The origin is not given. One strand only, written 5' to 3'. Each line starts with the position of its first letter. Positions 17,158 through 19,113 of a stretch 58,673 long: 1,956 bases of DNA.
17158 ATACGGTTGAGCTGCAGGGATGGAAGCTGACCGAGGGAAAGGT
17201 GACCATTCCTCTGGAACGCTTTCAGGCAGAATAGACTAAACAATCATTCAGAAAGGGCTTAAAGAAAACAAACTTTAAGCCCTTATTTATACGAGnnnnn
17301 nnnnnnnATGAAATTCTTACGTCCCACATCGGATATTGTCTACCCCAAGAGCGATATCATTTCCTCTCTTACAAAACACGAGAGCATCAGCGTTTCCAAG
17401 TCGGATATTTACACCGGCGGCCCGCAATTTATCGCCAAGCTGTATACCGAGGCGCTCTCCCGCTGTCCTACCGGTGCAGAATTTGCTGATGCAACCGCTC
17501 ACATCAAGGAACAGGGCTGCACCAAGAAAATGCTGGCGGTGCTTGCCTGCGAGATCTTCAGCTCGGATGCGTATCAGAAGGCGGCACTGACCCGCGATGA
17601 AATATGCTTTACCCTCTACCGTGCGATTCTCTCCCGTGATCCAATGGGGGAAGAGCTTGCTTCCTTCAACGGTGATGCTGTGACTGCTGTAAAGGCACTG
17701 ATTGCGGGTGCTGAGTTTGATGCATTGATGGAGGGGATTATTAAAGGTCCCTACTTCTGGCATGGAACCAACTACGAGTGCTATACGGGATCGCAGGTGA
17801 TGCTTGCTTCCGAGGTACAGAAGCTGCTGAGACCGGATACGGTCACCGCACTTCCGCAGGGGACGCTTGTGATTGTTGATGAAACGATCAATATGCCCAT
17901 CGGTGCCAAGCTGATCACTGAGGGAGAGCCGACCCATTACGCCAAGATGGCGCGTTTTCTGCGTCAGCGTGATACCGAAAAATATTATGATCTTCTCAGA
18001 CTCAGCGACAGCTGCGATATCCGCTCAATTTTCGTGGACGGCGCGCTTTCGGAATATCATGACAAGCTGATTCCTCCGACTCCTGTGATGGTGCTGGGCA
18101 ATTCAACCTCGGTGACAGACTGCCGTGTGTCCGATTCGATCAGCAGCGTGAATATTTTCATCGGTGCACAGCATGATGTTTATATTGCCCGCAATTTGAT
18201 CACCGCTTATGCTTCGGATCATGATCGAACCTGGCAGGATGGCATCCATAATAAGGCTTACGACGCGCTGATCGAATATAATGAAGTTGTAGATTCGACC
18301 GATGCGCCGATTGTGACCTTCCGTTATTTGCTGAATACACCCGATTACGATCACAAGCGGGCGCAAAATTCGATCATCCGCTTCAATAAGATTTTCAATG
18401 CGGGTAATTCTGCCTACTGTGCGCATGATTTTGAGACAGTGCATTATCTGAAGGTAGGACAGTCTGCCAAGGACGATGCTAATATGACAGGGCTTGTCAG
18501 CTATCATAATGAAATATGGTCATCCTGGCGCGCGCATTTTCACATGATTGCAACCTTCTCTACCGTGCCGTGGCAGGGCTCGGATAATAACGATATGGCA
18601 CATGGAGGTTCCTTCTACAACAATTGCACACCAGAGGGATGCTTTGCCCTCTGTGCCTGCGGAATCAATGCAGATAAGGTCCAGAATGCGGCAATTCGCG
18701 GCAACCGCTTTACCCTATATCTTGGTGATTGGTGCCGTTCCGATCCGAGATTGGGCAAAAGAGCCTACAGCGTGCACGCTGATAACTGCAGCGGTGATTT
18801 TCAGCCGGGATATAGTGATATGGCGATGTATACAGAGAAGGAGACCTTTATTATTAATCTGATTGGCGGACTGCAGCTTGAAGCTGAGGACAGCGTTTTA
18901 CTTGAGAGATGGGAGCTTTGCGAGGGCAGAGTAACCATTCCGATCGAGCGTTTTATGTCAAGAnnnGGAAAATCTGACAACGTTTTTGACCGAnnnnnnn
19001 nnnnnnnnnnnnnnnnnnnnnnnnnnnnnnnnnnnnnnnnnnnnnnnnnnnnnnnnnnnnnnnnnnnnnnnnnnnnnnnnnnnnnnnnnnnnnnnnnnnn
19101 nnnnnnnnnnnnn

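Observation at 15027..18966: Tandem paralogs with different localisation: lipoprotein B and signal-peptide-less copy B'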

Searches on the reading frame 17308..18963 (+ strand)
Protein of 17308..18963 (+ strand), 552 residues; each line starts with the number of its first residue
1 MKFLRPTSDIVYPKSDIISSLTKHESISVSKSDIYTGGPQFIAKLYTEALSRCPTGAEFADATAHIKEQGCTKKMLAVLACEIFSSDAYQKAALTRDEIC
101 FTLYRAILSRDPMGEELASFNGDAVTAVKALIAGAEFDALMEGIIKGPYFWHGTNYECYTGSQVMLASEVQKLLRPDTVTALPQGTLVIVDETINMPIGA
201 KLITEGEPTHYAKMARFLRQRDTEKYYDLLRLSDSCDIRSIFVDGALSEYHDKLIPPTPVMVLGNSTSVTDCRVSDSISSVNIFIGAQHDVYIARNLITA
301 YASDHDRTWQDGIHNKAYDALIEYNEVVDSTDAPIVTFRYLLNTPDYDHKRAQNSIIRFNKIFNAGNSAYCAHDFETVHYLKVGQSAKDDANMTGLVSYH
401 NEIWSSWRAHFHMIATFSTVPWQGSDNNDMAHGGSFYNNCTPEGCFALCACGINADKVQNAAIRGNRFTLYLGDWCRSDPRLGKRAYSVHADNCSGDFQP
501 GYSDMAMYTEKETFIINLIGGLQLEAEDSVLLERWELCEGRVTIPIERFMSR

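Call 6: search_protein_families(library=pfam, proteins=[window:17308-18963:+], max_evalue=1)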
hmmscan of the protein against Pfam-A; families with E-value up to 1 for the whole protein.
window:17308-18963:+ (552 aa): 1 family
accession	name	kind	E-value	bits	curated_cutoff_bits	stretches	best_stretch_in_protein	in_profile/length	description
PF08480.16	Disaggr_assoc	-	0.016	15.6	22.6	1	289-366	33-108/194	Disaggregatase related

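Call 7: search_protein_families(library=ncbifam, proteins=[window:17308-18963:+], max_evalue=1)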
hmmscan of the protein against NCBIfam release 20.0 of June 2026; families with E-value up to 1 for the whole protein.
window:17308-18963:+ (552 aa): 0 families

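Call 10: find_homologous_proteins(query=window:17308-18963:+)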
Query window:17308-18963:+ (552 aa): 65 proteins with E <= 0.001 among 8000 candidates.
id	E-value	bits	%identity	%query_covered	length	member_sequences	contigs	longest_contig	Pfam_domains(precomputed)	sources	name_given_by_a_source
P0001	0.0e+0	1289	100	100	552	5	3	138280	-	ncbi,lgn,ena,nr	ncbi:MAG: hypothetical protein IJA85_04525 [Clostridia bacterium]|nr:hypothetical protein [Clostridi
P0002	2.6e-216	738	59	100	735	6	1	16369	-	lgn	-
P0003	1.4e-212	725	59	100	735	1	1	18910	-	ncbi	-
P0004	3.3e-209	714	58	100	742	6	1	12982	-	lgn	-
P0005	4.8e-194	664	55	100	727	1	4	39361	PF13946.12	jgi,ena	-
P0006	1.4e-192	659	55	100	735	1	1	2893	-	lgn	-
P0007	2.2e-190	652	55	100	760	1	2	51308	-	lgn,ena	-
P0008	3.0e-188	645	54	100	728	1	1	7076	PF13946.12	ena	-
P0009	1.3e-162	560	49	99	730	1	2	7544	-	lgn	-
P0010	4.3e-152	526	47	99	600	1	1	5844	PF13946.12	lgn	-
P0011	2.1e-149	517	46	99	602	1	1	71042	PF13946.12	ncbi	-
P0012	4.9e-149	516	46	99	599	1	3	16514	PF13946.12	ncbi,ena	-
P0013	1.3e-147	511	46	99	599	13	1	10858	-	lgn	-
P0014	4.8e-147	509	45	99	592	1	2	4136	-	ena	-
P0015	3.7e-145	503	46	99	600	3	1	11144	-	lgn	-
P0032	2.5e-35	140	29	84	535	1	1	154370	PF13946.12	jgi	jgi:hypothetical protein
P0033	3.3e-35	140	29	85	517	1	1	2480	PF13946.12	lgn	-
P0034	4.2e-35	139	29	84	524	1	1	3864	PF13946.12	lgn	-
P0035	6.9e-34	135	30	85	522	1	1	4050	PF13946.12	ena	-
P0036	9.3e-34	135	28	84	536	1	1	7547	PF13946.12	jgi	jgi:hypothetical protein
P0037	3.8e-31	126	27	86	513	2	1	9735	PF13946.12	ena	-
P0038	7.4e-31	125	28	85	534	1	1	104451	PF13946.12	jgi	jgi:uncharacterized protein DUF4214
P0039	8.6e-31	125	29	84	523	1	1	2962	PF13946.12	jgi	jgi:Domain of unknown function (DUF4214)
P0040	2.1e-30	124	30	77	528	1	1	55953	PF13946.12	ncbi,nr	ncbi:MAG TPA: DUF4214 domain-containing protein [Pseudonocardiaceae bacterium]|nr:DUF4214 domain-con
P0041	6.9e-30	122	29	85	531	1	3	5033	PF13946.12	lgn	-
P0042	1.6e-29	121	27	84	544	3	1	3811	PF13946.12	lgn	-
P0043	1.1e-28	118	26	78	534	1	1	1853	PF13229.13,PF13946.12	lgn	-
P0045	6.9e-28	116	28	80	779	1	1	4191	PF13946.12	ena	-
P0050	2.6e-26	110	28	73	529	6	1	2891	PF13946.12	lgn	-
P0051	2.7e-26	110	28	85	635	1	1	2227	PF13946.12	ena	-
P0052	3.1e-26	110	27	78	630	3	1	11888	PF13946.12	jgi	jgi:parallel beta-helix repeat protein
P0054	6.1e-26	109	28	78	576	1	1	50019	PF13946.12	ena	-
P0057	3.5e-25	107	29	84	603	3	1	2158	PF13946.12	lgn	-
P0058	4.2e-25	106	33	61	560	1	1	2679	PF13946.12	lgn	-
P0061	1.3e-23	102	26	78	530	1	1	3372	PF13946.12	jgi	jgi:hypothetical protein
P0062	1.8e-22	98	27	85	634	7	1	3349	PF13946.12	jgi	-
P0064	6.5e-20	89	28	78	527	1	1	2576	PF13946.12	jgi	-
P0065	1.8e-13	68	26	73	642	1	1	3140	PF13946.12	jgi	jgi:hypothetical protein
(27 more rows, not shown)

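Call 15: search_solved_structures(query=A1, max_evalue=10, show_alignments=2)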
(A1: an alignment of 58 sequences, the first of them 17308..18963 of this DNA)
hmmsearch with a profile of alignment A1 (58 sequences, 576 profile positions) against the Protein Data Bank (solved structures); distinct sequences matched with E-value up to 10: 6.
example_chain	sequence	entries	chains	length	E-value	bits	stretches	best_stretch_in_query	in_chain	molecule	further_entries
7eyd_09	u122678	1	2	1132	0.0028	19.2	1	95-165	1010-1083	Phycobiliprotein ApcE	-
7vea_aM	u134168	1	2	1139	0.0042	18.6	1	94-165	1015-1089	Phycobiliprotein ApcE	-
8imk_1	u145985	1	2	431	0.1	14.1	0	56-94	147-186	ApcH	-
3osj_A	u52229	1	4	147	0.11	14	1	77-165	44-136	Phycobilisome LCM core-membrane linker polypeptide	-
2l06_A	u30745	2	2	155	0.12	13.9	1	77-165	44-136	Phycobilisome LCM core-membrane linker polypeptide | Phycobiliprotein ApcE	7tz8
5y6p_ew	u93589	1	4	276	0.26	12.7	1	83-167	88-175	LR2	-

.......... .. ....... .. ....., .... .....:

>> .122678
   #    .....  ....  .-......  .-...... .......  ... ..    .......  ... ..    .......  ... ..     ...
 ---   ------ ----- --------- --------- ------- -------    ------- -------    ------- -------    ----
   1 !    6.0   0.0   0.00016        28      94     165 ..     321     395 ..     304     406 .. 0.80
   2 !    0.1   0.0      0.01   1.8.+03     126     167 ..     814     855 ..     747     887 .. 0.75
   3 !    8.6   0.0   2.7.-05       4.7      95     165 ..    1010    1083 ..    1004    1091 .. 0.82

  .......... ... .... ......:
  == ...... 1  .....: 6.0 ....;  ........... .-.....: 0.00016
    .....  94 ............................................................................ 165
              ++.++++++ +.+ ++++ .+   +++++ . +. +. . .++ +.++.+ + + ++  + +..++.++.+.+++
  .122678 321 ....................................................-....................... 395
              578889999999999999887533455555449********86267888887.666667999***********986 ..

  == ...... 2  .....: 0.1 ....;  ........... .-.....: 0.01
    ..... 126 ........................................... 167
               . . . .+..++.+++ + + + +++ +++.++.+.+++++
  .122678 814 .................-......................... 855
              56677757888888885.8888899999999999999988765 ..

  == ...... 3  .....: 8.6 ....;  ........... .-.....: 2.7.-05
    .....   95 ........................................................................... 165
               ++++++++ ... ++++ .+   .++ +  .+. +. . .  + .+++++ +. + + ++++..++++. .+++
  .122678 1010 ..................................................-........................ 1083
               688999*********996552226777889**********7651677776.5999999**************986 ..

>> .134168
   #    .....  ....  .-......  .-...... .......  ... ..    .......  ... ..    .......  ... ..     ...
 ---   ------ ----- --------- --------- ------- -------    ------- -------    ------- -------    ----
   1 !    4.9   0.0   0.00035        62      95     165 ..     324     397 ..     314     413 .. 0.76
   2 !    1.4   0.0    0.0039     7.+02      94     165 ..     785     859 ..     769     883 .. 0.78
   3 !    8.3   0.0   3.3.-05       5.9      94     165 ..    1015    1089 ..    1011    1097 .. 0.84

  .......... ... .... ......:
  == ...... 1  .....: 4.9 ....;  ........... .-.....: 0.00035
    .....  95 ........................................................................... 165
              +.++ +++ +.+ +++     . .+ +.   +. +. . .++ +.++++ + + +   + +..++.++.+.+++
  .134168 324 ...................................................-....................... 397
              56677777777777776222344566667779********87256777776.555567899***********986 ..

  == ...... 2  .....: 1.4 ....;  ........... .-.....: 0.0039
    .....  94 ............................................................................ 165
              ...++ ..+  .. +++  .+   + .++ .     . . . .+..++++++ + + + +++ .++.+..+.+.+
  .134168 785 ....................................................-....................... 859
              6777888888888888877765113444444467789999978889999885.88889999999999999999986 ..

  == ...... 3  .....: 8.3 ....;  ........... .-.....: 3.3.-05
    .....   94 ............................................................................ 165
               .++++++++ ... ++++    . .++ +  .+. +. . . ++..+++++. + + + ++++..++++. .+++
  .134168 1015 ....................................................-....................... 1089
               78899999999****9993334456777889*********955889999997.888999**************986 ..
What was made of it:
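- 17422..17745 (+): Helical DUF4214-like region of B' (residues 39-146). Weak profile similarity to phycobilisome linker repeats (call 15).
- Tried and rejected: Only weak phycobilisome-linker hits to the DUF4214 part (call 15).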

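Call 16: find_encoding_contigs(protein=P0001, flank=10000, max_places=6)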
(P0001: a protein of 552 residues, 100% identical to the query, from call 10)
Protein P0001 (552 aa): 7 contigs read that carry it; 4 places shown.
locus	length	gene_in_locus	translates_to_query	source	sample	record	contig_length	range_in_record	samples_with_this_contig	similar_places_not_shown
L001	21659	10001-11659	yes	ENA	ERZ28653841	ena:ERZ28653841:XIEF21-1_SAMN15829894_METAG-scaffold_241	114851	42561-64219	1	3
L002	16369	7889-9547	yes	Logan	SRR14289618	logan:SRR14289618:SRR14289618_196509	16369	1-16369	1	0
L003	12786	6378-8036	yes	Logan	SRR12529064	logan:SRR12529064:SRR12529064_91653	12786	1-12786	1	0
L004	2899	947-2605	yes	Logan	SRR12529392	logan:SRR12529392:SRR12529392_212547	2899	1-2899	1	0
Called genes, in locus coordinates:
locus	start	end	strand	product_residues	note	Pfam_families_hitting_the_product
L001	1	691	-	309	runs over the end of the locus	PF03460:NIR_SIR_ferr, PF01077:NIR_SIR, PF14697:Fer4_21 (weak), PF25160:LdpA_Fe-S-bd (weak), PF00037:Fer4 (weak), PF13237:Fer4_10, PF12838:Fer4_7, PF13187:Fer4_9 (weak), +1 more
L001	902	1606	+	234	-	PF00702:Hydrolase, PF12710:HAD (weak), PF13419:HAD_2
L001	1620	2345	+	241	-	PF05067:Mn_catalase, PF00210:Ferritin (faint), PF02915:Rubrerythrin (faint)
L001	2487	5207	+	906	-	PF20958:GxGYxYP_N_3rd (faint), PF14323:GxGYxYP_C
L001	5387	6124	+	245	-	PF01047:MarR (faint), PF08220:HTH_DeoR, PF08279:HTH_11, PF00455:DeoRC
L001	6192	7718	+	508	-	-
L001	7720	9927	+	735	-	-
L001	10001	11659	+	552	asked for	-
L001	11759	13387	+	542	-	-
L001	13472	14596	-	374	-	PF01594:AI-2E_transport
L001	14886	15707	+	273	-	PF02311:AraC_binding, PF00165:HTH_AraC, PF12833:HTH_18, PF00165:HTH_AraC (weak)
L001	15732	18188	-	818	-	PF02837:Glyco_hydro_2_N (weak), PF22666:Glyco_hydro_2_N2, PF00703:Glyco_hydro_2, PF17753:Ig_mannosidase (weak)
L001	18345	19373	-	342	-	PF00793:DAHP_synth_1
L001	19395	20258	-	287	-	PF03446:NAD_binding_2 (weak), PF02153:PDH_N, PF20463:PDH_C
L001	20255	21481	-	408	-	PF00275:EPSP_synthase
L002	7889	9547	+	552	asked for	-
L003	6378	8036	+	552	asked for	-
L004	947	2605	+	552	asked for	-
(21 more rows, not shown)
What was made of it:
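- Checked: Independent gene callers in 7 public contigs call the same 552-aa product (call 16).
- Seven public contigs carry the identical 552-aa product (call 16).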

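Call 19: list_cluster_members(proteins=[P0001, P0002])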
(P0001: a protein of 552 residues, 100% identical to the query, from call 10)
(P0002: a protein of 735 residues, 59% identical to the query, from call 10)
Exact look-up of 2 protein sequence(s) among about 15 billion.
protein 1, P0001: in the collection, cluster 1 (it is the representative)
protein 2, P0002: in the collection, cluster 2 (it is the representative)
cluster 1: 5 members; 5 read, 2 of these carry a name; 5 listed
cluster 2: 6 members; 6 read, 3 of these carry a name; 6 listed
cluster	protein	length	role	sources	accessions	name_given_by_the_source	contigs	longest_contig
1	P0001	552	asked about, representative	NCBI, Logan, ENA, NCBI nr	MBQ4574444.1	MAG: hypothetical protein IJA85_04525 [Clostridia bacterium] | hypothetical protein [Clostridia bacterium]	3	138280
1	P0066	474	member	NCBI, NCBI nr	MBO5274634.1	MAG: hypothetical protein J6I45_08485, partial [Clostridia bacterium] | hypothetical protein [Clostridia bacterium]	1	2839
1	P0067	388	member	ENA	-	-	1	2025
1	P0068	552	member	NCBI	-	-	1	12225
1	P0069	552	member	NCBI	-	-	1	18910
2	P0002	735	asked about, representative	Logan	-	-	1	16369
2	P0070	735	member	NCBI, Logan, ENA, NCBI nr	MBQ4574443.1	MAG: hypothetical protein IJA85_04520 [Clostridia bacterium] | hypothetical protein [Clostridia bacterium]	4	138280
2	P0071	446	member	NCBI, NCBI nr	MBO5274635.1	MAG: hypothetical protein J6I45_08490, partial [Clostridia bacterium] | hypothetical protein [Clostridia bacterium]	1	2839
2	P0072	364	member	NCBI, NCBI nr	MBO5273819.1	MAG: hypothetical protein J6I45_04310, partial [Clostridia bacterium] | hypothetical protein [Clostridia bacterium]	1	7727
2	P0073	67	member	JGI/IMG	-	-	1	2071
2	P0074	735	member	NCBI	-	-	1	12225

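Call 20: find_encoding_contigs(protein=P0003, flank=10000, max_places=3)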
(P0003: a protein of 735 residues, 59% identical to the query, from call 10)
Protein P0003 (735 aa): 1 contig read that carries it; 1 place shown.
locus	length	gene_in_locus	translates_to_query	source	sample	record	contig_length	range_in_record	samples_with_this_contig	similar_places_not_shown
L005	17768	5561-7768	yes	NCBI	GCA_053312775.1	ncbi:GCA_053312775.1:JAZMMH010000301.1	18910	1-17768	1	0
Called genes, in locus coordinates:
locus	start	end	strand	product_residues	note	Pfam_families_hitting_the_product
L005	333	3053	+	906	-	PF20958:GxGYxYP_N_3rd (faint), PF14323:GxGYxYP_C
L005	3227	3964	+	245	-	PF01047:MarR (faint), PF08220:HTH_DeoR, PF08279:HTH_11, PF00455:DeoRC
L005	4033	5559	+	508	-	-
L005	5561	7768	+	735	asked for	-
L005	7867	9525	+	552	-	-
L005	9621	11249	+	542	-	-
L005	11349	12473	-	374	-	PF01594:AI-2E_transport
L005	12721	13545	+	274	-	PF02311:AraC_binding, PF00165:HTH_AraC, PF12833:HTH_18, PF00165:HTH_AraC (weak)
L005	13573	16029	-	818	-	PF22666:Glyco_hydro_2_N2, PF02837:Glyco_hydro_2_N, PF00703:Glyco_hydro_2 (weak), PF17753:Ig_mannosidase (weak)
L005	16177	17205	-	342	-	PF00793:DAHP_synth_1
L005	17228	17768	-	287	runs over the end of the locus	PF03446:NAD_binding_2 (weak), PF02153:PDH_N, PF20463:PDH_C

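Call 22: predict_structure(alignment_id=A1)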
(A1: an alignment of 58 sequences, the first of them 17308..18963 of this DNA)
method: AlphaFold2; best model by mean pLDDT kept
length: 552 residues; sequences in the alignment: 58
mean_pLDDT: 94.1   pTM: 0.94
mean pLDDT of the five models: 94.1, 93.4, 93.1, 92.9, 92.4
residues with pLDDT >= 90: 472; 70-90: 56; 50-70: 22; < 50: 2
segments of 3 or more residues with pLDDT < 50: none
pLDDT, mean of each block of 10 residues (from residue 1): 81 96 97 97 99 98 98 98 98 98 98 97 97 98 96 95 98 98 98 98 98 98 86 98 94 79 97 95 94 98 90 96 98 96 75 96 97 90 64 97 98 96 89 97 98 97 98 92 96 97 95 78 79 98 97 84
secondary structure, 60 per line:
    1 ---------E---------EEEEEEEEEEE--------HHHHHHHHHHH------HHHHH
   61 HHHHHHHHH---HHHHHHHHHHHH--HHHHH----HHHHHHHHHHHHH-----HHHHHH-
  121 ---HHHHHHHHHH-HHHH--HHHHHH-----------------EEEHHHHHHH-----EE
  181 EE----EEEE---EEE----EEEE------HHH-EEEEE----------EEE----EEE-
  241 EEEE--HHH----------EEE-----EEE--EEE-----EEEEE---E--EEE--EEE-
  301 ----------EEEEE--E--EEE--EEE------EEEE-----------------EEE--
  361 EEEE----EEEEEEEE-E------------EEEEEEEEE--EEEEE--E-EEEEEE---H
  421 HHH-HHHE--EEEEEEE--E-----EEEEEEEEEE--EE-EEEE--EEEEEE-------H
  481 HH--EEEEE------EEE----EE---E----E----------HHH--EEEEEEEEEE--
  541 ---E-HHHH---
elements in order: E20-30 H39-49 H56-69 H73-84 H87-91 H96-108 H114-119 H124-133 H135-138 H141-146 E164-166 H167-173 E179-182 E187-190 E194-196 E201-204 E215-219 E230-232 E237-239 E241-244 E260-262 E268-270 E273-275 E281-285 E292-294 E297-299 E311-315 E321-323 E326-328 E335-338 E356-358 E361-364 E369-376 E391-399 E402-406 E411-416 H420-423 E431-437 E446-455 E461-464 E467-472 E485-489 E496-498 E529-538 H546-549
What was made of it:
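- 17422..17745 (+): AF2 secondary structure (call 22).
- On Right-handed parallel beta-helix (pectin-lyase-like) carbohydrate-active fold: AF2 model pLDDT 94 with a continuous strand ladder over residues 164-540 (call 22).
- Closest known: DUF4214. Same: The region is helical in the model (call 22).
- AF2 pLDDT 94, pTM 0.94 (call 22).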

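Call 36: find_encoding_contigs(protein=P0004, flank=10000, max_places=3)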
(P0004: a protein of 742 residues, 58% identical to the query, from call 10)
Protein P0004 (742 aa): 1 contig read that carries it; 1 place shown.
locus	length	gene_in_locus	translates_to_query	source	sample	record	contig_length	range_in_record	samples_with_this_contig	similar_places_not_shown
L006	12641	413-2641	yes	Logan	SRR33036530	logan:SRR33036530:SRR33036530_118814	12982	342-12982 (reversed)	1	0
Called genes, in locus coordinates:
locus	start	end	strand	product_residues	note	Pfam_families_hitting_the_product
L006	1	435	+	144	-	?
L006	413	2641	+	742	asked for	-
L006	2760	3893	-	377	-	PF01594:AI-2E_transport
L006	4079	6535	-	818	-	PF02837:Glyco_hydro_2_N, PF22666:Glyco_hydro_2_N2, PF17753:Ig_mannosidase (weak)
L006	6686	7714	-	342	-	PF00793:DAHP_synth_1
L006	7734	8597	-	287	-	PF03446:NAD_binding_2 (faint), PF02153:PDH_N, PF20463:PDH_C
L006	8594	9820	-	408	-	PF00275:EPSP_synthase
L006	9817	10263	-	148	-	PF01220:DHquinase_II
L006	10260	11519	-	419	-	PF08501:Shikimate_dh_N, PF01202:SKI, PF13238:AAA_18 (weak)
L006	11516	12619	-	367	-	PF01264:Chorismate_synt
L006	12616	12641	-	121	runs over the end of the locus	?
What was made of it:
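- The syntenic locus L006 has B but no B' (call 36), so B' is dispensable in a close relative. It is absent from the syntenic locus L006 (call 36).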

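Call 37: find_encoding_contigs(protein=P0005, flank=10000, max_places=3)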
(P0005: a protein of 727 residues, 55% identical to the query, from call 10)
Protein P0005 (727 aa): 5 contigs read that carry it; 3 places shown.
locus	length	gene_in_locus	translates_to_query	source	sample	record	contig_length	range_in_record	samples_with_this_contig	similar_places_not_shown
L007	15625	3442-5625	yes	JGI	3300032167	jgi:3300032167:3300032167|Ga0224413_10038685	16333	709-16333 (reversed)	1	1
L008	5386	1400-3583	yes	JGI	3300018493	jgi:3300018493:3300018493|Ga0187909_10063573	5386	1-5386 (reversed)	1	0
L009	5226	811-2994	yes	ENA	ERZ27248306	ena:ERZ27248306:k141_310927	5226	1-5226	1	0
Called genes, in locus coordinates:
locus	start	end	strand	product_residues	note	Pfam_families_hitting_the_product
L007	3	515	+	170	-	?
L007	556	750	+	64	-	-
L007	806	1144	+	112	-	-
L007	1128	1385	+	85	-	-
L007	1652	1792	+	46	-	PF08220:HTH_DeoR (weak)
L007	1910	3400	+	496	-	-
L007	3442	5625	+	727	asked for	PF13946:DUF4214 (faint)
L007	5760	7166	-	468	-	-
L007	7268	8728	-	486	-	PF13416:SBP_bac_8 (faint)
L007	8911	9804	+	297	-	PF12833:HTH_18, PF00165:HTH_AraC (weak)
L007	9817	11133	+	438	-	PF00370:FGGY_N, PF02782:FGGY_C (weak)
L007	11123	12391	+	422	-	-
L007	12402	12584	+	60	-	-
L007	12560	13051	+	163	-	-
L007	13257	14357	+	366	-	PF08240:ADH_N, PF16912:Glu_dehyd_C, PF00107:ADH_zinc_N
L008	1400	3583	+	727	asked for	PF13946:DUF4214 (faint)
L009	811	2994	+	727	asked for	PF13946:DUF4214 (faint)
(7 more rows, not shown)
